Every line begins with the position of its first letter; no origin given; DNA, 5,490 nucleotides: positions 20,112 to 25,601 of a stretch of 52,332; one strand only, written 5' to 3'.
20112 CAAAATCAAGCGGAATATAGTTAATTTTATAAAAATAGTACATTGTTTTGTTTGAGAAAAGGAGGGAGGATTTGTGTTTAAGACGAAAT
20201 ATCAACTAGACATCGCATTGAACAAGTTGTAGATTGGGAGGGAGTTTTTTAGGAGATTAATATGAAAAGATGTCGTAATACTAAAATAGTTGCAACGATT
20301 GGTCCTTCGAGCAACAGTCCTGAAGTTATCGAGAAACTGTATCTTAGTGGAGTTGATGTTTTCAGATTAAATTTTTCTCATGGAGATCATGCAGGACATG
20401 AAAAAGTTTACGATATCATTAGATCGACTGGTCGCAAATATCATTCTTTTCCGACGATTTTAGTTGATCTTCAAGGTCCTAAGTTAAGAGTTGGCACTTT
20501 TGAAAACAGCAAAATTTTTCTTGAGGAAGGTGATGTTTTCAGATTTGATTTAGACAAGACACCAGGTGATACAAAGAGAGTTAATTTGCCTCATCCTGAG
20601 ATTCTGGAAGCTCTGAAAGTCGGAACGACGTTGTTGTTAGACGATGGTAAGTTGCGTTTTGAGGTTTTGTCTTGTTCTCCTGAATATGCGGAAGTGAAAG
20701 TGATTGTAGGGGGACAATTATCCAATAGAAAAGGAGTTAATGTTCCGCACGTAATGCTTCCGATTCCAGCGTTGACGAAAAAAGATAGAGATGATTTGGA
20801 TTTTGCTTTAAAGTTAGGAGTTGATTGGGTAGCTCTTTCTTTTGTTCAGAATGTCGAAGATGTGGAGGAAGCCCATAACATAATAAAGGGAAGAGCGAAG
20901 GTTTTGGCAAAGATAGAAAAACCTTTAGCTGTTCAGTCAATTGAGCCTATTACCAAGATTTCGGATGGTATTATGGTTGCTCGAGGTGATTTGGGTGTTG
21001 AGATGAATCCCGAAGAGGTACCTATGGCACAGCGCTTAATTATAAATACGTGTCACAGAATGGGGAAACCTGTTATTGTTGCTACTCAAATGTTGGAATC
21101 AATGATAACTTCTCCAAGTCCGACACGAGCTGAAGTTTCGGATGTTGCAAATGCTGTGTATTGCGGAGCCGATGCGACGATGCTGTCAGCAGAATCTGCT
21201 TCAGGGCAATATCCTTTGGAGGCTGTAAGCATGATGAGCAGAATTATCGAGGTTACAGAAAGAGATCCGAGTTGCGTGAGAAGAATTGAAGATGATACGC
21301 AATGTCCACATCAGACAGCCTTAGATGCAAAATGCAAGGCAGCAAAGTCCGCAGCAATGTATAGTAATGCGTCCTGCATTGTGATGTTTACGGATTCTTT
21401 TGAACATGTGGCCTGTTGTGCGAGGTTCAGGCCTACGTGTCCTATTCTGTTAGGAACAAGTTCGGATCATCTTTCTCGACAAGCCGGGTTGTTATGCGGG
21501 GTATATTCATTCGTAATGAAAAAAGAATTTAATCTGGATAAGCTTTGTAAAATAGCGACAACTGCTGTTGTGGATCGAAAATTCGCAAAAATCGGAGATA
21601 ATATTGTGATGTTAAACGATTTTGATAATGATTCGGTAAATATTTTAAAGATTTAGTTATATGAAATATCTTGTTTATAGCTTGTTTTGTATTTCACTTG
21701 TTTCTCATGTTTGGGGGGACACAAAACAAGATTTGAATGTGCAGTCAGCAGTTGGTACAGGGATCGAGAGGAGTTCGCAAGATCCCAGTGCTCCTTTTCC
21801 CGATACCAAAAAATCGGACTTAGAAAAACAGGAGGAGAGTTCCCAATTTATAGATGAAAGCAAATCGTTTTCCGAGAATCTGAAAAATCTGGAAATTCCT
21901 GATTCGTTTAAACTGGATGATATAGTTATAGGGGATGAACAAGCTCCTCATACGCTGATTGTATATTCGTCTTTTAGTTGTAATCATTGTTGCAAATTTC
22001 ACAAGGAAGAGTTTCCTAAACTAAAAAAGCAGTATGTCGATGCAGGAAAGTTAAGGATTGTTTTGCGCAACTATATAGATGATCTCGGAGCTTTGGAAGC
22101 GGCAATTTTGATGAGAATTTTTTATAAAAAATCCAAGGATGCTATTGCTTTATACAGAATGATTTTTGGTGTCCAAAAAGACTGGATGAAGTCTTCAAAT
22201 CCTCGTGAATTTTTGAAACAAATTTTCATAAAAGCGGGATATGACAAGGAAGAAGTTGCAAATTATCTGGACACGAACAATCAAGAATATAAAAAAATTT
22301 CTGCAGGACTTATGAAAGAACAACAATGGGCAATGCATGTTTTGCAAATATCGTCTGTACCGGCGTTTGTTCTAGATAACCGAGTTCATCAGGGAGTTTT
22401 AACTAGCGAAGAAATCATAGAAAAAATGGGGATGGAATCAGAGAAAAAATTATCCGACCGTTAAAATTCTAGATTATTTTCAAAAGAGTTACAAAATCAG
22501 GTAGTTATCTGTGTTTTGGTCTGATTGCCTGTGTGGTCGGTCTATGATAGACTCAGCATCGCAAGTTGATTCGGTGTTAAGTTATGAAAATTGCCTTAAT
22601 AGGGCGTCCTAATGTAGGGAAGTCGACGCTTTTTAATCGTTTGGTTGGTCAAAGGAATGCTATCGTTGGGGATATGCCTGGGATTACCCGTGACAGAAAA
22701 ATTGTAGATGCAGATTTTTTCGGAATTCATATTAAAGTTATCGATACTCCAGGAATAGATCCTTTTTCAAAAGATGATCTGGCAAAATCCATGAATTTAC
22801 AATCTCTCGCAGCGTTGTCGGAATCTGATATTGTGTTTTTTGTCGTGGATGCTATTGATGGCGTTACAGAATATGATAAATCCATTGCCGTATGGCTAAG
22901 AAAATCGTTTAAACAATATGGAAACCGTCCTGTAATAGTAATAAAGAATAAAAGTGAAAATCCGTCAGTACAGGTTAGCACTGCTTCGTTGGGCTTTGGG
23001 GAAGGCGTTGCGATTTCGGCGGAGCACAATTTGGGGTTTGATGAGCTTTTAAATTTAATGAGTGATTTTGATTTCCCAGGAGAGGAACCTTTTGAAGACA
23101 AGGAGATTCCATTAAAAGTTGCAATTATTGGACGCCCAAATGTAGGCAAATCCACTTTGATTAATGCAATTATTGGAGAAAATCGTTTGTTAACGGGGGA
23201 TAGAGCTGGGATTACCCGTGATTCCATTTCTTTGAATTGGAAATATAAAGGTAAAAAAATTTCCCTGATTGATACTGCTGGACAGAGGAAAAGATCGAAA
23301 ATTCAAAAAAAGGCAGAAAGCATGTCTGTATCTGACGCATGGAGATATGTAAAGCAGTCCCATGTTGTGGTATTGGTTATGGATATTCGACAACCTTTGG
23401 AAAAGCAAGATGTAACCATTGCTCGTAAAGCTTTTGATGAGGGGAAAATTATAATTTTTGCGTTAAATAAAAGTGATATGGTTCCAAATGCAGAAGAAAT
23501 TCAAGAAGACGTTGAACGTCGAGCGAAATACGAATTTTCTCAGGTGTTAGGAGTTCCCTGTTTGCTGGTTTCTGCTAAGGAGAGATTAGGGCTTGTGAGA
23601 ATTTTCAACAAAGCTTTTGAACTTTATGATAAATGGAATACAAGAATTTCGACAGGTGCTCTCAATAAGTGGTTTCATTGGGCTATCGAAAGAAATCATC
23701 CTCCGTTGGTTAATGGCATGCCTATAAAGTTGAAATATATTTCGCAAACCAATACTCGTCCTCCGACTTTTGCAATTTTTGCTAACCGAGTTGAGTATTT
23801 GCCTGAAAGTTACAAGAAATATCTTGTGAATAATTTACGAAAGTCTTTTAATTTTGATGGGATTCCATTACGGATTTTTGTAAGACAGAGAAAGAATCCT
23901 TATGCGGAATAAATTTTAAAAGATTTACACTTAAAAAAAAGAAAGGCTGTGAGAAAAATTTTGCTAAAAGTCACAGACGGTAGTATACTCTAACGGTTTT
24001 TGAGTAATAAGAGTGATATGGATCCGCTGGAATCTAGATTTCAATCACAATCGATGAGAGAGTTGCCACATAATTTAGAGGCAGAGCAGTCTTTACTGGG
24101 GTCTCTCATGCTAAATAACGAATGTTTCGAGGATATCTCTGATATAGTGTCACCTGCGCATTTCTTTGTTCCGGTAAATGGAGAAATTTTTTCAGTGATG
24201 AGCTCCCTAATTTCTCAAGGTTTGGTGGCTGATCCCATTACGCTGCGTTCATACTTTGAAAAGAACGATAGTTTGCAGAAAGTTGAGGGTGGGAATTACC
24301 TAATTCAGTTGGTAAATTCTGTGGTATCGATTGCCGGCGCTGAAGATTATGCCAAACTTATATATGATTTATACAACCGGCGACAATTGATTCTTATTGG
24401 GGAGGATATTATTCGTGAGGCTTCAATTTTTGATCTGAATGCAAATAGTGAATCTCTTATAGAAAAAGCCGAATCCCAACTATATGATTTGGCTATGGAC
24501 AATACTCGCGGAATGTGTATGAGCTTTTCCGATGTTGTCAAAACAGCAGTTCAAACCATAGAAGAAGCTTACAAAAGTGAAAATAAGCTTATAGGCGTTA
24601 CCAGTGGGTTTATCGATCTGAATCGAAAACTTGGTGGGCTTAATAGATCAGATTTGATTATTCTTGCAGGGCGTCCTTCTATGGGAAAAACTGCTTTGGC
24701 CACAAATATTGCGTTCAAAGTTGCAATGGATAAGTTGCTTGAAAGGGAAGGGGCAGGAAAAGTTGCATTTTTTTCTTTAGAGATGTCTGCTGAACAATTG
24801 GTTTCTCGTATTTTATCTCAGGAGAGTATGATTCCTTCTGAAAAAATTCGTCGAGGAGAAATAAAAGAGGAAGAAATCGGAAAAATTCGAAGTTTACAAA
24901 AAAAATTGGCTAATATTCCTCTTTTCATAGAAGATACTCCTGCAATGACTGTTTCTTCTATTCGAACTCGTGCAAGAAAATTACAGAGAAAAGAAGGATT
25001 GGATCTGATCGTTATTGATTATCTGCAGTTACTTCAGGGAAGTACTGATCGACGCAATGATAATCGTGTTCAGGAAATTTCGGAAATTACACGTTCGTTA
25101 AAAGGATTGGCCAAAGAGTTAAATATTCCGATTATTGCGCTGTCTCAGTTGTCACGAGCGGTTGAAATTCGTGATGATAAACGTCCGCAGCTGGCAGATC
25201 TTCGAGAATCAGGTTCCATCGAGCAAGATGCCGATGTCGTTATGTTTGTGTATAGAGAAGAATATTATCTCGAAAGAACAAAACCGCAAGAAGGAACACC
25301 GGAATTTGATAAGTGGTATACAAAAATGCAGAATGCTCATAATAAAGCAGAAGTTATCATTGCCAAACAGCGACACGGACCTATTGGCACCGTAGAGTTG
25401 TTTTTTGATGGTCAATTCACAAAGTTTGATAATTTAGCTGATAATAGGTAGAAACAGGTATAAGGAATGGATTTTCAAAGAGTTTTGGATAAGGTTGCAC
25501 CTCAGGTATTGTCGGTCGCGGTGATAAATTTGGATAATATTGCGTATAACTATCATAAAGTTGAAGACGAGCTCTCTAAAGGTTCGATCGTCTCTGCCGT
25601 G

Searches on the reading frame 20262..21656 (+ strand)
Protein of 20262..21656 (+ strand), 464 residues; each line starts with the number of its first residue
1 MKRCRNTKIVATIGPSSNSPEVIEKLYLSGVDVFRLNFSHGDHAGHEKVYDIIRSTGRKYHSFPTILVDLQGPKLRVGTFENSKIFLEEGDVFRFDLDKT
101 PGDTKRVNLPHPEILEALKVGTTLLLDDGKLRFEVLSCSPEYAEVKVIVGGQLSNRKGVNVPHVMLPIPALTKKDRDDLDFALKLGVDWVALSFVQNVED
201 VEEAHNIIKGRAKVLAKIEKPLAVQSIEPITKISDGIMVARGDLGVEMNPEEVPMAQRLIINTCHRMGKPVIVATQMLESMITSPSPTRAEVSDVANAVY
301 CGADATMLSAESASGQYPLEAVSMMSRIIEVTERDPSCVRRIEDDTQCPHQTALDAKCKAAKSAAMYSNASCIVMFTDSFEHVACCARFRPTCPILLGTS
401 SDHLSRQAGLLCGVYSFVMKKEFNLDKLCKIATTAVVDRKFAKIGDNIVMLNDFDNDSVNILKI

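Call 35: search_protein_families(library=pfam, proteins=[window:20262-21656:+], max_evalue=0.001)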
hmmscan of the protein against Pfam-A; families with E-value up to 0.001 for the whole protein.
window:20262-21656:+ (464 aa): 2 families
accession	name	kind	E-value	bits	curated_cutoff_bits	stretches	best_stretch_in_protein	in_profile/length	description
PF00224.27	PK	-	1.4e-106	356.8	30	1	5-322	2-328/328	Pyruvate kinase, barrel domain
PF02887.21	PK_C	-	2.3e-15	57.1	28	1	356-464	2-113/114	Pyruvate kinase, alpha/beta domain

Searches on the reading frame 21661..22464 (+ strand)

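Call 35: search_protein_families(library=pfam, proteins=[window:21661-22464:+], max_evalue=0.001)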
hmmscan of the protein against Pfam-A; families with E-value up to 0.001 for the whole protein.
window:21661-22464:+ (267 aa): 2 families
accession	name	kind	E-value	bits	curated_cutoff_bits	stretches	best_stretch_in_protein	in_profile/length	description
PF13462.12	Thioredoxin_4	-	8.9e-29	101.2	23.2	1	86-252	4-159/165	Thioredoxin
PF01323.26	DSBA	-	0.00016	22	25.6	0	163-245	107-179/191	DSBA-like thioredoxin domain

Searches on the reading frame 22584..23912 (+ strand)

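Call 35: search_protein_families(library=pfam, proteins=[window:22584-23912:+], max_evalue=0.001)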
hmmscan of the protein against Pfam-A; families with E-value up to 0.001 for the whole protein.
window:22584-23912:+ (442 aa): 21 families
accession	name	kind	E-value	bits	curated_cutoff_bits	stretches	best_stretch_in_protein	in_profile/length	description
PF01926.29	MMR_HSR1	-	2.3e-53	179.5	21.9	2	2-123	1-113/113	50S ribosome-binding GTPase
PF02421.24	FeoB_N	-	3.4e-31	108.3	27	2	178-342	2-154/156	Ferrous iron transport protein B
PF14714.11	KH_dom-like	-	8.3e-30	103.3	27.3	1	354-434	1-81/81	KH-domain-like of EngA bacterial GTPase enzymes, C-terminal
PF00009.33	GTP_EFTU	-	1.7e-21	77.1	26.5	1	178-344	5-182/188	Elongation factor Tu GTP binding domain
PF04548.22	AIG1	-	1.1e-19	71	27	2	178-315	2-143/212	AIG1 family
PF00350.29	Dynamin_N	-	1.7e-16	61.1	27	1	179-216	1-37/168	Dynamin family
PF00071.28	Ras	-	6.5e-13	49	21.6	1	178-345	1-157/162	Ras family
PF08477.19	Roc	-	2.1e-12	47.8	27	2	178-298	1-119/119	Ras of Complex, Roc, domain of DAPkinase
PF03193.22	RsgA_GTPase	-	5.4e-10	39.8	30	0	4-61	110-171/174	RsgA GTPase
PF00005.33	ABC_tran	-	1e-07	33.1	25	0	179-261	14-97/137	ABC transporter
PF09439.16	SRPRB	-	1.1e-05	25.3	25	0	3-89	6-81/178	Signal recognition particle receptor beta subunit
PF13555.12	AAA_29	-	7.9e-05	22.8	27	0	171-197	13-43/61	P-loop containing region of AAA domain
PF03266.21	NTPase_1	-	0.00011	22.5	23.9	0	178-278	1-99/168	NTPase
PF13401.12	AAA_22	-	0.00013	22.7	27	0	180-281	9-105/130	AAA domain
PF00931.28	NB-ARC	-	0.00021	21.1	23.5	0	178-295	20-136/248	NB-ARC domain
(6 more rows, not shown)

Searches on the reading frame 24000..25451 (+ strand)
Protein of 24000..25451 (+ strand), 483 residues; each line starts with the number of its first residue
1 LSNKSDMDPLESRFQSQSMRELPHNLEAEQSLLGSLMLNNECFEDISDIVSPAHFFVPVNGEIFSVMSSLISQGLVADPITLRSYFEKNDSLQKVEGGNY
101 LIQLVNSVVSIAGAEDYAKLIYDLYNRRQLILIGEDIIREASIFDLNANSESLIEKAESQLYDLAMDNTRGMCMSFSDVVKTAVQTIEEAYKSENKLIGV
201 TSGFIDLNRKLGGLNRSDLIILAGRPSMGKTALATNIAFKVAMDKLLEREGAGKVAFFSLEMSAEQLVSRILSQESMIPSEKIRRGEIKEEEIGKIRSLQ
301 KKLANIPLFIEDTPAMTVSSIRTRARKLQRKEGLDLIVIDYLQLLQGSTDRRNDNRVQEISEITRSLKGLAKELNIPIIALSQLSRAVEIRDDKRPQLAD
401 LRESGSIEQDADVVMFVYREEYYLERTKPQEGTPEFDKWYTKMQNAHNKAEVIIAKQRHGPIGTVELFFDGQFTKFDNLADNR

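Call 35: search_protein_families(library=pfam, proteins=[window:24000-25451:+], max_evalue=0.001)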
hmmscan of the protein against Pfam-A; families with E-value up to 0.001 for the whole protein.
window:24000-25451:+ (483 aa): 3 families
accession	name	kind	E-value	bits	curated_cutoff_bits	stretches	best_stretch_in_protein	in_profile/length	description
PF03796.21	DnaB_C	-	4.6e-107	357.6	27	1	199-478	1-255/255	DnaB-like helicase C terminal domain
PF00772.26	DnaB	-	1.5e-30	105.7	23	1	22-123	2-103/103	DnaB-like helicase N terminal domain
PF13481.12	AAA_25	-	1.8e-14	54.3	27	1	214-383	30-189/195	AAA domain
